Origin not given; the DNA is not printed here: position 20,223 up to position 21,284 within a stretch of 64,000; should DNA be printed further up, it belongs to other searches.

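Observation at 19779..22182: epmA, then a cytidylyltransferase-like gene, then efp in one operon, with no epmB in the neighbourhood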

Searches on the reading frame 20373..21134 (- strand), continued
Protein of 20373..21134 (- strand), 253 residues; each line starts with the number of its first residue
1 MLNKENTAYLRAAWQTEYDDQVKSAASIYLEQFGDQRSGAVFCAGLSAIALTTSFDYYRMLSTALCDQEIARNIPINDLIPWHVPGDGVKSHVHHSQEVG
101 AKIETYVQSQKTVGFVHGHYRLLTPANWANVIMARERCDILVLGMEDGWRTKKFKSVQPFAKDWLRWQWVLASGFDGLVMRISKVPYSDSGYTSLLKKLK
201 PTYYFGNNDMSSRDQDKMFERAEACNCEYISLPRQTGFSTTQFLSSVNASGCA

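Call 61: search_protein_families(library=pfam, alignment_id=A3, max_evalue=0.01)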
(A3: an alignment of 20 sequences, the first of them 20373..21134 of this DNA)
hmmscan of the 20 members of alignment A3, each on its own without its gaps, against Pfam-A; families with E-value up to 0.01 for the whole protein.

A. member 1, window:20373-21134:- (253 aa): 0 families

B. families by the number of members that match (of 20 scanned): 5 families
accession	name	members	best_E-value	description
PF01467.32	CTP_transf_like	6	6.7e-16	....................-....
PF02569.21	Pantoate_ligase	4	9.6e-05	Pantoate-beta-alanine ligase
PF06574.18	FAD_syn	2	0.00013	FAD synthetase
PF22822.1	MrpR_N_CB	1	0.0042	MrpR, N-terminal core-binding domain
PF18478.7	PIN_10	1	0.0049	PIN like domain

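Call 65: find_encoding_contigs(protein=P0009, flank=5000, max_places=4)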
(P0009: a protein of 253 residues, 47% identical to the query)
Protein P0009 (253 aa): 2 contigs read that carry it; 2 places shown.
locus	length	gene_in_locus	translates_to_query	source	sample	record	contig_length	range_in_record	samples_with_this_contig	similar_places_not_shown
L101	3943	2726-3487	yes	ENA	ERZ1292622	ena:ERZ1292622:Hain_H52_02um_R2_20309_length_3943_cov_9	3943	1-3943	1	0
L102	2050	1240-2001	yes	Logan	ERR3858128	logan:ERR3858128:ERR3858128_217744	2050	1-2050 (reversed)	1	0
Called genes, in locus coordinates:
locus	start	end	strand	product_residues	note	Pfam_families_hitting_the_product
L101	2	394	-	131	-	?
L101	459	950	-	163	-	PF03734:YkuD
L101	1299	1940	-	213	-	PF04294:VanW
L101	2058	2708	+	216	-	-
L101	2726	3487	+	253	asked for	-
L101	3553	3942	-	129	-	PF01541:GIY-YIG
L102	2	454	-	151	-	?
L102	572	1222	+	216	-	-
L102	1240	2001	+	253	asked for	-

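Call 66: find_encoding_contigs(protein=P0016, flank=5000, max_places=4)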
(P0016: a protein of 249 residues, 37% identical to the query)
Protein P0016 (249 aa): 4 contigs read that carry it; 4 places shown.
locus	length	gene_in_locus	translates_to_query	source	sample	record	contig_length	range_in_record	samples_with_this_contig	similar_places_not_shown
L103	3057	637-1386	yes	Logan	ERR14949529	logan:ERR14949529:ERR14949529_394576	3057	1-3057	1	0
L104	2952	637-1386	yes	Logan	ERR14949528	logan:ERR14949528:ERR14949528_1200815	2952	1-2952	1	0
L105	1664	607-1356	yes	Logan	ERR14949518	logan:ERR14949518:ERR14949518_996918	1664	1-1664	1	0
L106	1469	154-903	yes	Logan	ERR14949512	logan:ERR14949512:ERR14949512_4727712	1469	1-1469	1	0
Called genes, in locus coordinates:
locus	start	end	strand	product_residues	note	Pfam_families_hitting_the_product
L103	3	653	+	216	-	?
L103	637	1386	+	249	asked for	-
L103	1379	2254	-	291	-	PF02129:Peptidase_S15, PF01738:DLH (weak), PF00561:Abhydrolase_1, PF12146:Hydrolase_4, PF12697:Abhydrolase_6 (weak), PF00326:Peptidase_S9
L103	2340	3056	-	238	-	?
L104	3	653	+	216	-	?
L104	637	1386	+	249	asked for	-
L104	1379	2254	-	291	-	PF02129:Peptidase_S15, PF01738:DLH (weak), PF00561:Abhydrolase_1, PF12146:Hydrolase_4, PF12697:Abhydrolase_6 (weak), PF00326:Peptidase_S9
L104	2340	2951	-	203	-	?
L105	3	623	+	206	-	?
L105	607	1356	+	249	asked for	-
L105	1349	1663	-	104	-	?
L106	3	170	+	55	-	?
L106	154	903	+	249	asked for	-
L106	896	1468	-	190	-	?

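Call 72: search_protein_families(library=pfam, proteins=[L101:2058-2708:+], max_evalue=0.01)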
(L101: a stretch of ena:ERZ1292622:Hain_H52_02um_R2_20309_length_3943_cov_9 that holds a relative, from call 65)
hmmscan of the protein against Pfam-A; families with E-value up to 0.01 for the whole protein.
L101:2058-2708:+ (216 aa): 0 families

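Call 74: search_dna_similar(query=window:20373-21134:-, collection=phages, mode=protein, max_evalue=0.001, max_rows=10)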
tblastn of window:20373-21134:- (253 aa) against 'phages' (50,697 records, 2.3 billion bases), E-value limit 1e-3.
No match.

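Call 75: find_related_loci(query=A1, collection=viral_contigs, flank=6000)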
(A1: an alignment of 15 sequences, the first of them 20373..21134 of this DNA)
Query A1 (253 aa) in viral_contigs; peptide patterns used: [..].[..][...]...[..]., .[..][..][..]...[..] (x = any residue, [..] = any of these).
15 stretches matched a pattern, but none encodes a relative of the query by tblastn (E <= 1e-3).
